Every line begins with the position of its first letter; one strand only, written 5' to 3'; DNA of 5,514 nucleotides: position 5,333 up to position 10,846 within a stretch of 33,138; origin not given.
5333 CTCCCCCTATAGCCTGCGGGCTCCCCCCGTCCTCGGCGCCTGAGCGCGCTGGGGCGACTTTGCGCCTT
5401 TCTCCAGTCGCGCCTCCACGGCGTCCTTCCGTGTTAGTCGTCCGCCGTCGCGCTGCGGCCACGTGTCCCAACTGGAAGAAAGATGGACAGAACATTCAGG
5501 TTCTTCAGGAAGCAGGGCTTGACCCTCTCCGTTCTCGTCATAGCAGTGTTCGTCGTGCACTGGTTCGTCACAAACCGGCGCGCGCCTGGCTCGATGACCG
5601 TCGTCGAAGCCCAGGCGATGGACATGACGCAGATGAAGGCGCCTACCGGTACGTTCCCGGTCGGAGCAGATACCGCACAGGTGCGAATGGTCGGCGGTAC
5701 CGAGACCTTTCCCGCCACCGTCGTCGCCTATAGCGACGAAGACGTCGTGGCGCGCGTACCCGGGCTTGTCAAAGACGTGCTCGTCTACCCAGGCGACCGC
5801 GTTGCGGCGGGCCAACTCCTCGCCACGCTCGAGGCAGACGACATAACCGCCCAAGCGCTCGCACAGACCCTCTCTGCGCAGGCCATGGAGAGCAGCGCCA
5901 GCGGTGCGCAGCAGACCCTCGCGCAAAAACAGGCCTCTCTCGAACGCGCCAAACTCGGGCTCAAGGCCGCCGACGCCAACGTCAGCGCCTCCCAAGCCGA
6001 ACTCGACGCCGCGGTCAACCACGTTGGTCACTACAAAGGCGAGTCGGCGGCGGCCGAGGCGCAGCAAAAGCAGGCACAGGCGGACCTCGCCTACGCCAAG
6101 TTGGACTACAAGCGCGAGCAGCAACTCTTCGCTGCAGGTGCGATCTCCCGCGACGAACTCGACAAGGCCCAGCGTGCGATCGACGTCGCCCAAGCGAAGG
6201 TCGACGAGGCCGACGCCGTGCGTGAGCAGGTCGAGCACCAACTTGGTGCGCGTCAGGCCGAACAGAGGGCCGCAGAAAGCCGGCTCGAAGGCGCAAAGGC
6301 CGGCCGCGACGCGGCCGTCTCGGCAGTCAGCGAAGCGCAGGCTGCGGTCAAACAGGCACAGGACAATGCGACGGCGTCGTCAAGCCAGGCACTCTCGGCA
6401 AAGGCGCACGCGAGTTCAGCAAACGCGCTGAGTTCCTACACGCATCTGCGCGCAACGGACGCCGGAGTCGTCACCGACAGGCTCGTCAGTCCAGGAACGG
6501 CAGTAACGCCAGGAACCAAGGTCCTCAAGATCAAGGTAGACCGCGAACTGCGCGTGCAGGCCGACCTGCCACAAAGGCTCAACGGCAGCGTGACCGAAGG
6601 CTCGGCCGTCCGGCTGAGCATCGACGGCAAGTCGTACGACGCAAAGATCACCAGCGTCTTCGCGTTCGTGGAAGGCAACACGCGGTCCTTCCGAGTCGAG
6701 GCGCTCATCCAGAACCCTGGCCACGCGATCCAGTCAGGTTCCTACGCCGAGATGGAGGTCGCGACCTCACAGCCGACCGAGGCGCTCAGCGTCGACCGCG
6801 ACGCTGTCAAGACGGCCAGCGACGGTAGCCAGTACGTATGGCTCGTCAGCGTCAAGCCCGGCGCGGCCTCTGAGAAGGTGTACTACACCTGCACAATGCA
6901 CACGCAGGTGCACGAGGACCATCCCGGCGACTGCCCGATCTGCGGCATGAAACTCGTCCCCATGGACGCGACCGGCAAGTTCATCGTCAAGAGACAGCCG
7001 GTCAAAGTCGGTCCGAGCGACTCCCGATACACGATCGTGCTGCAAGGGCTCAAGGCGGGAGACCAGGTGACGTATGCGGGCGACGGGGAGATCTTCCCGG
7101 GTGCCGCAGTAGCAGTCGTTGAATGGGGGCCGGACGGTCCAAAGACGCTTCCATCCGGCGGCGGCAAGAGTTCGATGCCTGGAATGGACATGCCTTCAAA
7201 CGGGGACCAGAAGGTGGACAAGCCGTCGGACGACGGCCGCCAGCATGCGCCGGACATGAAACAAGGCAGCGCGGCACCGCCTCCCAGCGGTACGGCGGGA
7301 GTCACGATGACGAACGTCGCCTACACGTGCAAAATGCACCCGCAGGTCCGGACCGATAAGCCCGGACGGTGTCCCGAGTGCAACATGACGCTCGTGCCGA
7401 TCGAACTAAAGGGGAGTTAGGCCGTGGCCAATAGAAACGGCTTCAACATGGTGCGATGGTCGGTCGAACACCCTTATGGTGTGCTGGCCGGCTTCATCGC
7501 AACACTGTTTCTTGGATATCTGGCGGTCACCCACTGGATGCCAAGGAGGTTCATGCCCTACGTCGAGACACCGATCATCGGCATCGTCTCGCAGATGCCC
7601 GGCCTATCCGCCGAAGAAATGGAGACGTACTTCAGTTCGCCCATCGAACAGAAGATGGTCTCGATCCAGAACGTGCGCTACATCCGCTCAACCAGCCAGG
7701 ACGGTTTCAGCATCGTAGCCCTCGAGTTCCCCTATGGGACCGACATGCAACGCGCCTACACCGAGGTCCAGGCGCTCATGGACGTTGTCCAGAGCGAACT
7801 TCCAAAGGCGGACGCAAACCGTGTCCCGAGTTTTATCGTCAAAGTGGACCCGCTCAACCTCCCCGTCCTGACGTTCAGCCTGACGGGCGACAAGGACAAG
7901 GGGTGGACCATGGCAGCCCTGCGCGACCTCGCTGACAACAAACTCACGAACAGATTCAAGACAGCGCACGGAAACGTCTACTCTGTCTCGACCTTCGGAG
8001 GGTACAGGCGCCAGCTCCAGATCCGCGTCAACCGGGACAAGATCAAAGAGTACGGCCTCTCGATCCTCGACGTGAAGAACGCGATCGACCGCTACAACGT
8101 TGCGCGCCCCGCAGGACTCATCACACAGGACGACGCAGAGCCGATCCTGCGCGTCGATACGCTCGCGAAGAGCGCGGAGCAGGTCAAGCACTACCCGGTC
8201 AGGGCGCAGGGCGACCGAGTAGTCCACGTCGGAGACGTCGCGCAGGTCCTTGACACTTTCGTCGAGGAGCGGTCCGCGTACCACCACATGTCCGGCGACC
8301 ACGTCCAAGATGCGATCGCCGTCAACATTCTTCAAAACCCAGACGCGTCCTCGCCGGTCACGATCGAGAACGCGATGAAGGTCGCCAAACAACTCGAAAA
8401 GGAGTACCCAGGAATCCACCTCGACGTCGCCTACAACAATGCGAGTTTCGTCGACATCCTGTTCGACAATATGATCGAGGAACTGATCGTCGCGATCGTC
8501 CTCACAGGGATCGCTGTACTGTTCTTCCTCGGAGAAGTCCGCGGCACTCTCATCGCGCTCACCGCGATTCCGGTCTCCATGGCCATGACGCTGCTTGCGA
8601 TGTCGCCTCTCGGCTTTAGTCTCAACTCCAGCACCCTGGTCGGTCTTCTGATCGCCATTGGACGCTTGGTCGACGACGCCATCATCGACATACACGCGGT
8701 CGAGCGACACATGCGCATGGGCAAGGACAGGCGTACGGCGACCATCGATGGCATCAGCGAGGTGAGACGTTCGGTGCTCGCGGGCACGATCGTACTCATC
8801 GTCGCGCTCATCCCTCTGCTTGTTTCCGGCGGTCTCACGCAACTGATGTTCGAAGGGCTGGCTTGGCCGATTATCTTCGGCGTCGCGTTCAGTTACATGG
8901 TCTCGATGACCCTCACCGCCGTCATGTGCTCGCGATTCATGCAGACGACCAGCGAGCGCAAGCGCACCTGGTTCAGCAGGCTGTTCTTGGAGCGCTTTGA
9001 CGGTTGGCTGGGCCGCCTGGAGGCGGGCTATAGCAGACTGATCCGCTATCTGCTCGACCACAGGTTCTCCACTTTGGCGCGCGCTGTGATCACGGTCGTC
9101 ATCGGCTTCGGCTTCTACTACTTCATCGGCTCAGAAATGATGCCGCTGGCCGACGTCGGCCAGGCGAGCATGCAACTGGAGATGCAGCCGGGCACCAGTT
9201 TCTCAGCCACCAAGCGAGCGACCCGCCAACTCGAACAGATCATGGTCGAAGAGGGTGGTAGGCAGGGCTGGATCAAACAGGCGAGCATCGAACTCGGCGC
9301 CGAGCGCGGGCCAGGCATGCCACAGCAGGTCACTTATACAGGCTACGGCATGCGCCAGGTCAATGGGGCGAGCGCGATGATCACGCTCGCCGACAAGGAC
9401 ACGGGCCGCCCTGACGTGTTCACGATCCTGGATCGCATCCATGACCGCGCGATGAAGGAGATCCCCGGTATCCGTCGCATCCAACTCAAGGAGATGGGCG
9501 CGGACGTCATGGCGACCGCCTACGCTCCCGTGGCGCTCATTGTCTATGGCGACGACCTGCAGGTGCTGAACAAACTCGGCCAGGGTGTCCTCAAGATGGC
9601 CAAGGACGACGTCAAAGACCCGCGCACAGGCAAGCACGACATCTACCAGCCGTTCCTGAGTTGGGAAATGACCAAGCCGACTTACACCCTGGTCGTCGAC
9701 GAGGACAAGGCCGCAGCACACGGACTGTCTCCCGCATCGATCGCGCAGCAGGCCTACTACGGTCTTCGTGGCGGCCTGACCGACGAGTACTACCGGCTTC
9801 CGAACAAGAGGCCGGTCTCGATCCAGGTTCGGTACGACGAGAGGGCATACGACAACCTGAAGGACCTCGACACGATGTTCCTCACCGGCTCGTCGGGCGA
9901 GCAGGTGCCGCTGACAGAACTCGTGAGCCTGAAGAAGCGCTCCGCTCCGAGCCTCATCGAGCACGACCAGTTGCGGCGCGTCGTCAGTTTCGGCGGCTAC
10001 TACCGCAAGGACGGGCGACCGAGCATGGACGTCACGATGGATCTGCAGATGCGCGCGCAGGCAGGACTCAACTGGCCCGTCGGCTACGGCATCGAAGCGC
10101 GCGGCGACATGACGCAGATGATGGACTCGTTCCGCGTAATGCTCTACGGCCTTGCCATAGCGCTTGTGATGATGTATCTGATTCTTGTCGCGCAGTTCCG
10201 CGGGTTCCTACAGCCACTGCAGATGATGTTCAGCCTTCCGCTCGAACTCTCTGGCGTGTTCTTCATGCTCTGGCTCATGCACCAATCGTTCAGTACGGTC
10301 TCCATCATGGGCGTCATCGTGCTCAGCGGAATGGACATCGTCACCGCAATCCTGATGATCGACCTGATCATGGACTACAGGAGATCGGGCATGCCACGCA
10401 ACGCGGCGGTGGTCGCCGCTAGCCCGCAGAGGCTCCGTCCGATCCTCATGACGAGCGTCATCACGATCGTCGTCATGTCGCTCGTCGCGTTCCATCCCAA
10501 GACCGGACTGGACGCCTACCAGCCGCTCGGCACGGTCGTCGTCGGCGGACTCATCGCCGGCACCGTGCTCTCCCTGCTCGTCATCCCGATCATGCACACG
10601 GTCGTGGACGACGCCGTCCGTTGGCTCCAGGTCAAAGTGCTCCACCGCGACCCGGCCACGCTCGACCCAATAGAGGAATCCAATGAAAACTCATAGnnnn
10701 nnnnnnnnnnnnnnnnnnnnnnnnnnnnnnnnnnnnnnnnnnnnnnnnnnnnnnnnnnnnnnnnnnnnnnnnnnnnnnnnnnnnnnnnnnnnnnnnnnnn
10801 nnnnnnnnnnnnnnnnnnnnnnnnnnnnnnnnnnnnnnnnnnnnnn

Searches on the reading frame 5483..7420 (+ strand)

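Call 5: search_protein_families(library=pfam, proteins=[window:5483-7420:+], max_evalue=0.001)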
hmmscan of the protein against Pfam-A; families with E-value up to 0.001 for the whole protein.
window:5483-7420:+ (645 aa): 5 families
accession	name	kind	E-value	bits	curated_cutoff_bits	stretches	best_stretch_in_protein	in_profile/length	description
PF19335.5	HMBD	-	1.8e-20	73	23.6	2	614-639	2-27/28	Heavy metal binding domain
PF16576.10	HlyD_D23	-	5.5e-16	58.9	30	1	87-422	21-214/214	Barrel-sandwich domain of CusB or HlyD membrane-fusion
PF13437.12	HlyD_3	-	2.9e-15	57.4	22.2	1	322-415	2-102/106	HlyD family secretion protein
PF00364.28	Biotin_lipoyl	-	6.5e-05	23.1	22.1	0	94-119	15-39/73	Biotin-requiring enzyme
PF13533.13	Biotin_lipoyl_2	-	0.00023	21.3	29.8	1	90-117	5-32/32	Biotin-lipoyl like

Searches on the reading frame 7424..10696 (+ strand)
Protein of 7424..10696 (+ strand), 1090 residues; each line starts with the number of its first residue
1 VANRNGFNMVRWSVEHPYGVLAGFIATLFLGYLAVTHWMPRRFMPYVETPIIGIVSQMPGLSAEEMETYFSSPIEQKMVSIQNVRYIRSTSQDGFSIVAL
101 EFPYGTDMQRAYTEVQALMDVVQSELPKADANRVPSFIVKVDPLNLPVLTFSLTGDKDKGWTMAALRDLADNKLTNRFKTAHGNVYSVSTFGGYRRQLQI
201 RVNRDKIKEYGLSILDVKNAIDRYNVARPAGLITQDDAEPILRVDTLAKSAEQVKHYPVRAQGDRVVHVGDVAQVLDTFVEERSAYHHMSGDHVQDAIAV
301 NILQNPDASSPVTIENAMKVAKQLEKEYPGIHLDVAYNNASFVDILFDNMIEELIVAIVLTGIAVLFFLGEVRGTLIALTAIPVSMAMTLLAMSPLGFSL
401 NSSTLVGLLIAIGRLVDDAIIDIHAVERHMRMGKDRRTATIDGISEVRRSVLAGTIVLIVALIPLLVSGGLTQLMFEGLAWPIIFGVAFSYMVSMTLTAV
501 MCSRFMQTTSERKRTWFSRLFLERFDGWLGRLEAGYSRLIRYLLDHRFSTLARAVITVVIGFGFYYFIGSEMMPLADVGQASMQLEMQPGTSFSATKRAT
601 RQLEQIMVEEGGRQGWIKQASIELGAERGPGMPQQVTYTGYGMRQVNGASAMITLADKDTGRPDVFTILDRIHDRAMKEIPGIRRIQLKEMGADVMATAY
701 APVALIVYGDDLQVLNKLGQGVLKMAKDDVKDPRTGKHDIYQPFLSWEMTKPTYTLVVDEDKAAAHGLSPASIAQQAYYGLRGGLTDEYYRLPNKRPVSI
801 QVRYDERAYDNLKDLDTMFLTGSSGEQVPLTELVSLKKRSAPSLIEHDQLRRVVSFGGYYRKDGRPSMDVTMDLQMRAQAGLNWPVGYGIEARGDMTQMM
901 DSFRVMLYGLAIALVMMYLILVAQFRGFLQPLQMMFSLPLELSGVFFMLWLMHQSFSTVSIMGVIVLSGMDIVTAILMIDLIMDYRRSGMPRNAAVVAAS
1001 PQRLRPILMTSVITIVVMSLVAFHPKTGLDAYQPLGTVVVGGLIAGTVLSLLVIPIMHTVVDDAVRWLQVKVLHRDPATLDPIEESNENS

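Call 5: search_protein_families(library=pfam, proteins=[window:7424-10696:+], max_evalue=0.001)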
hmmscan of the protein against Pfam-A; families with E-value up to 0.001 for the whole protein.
window:7424-10696:+ (1090 aa): 2 families
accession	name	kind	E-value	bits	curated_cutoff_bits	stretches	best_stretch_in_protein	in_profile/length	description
PF00873.25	ACR_tran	-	4.4e-186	621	28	1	9-1061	1-1020/1021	AcrB/AcrD/AcrF family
PF02355.23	SecD_SecF_C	-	2.4e-05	24.3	20.5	1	348-497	27-182/189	Protein export membrane protein SecD/SecF, C-terminal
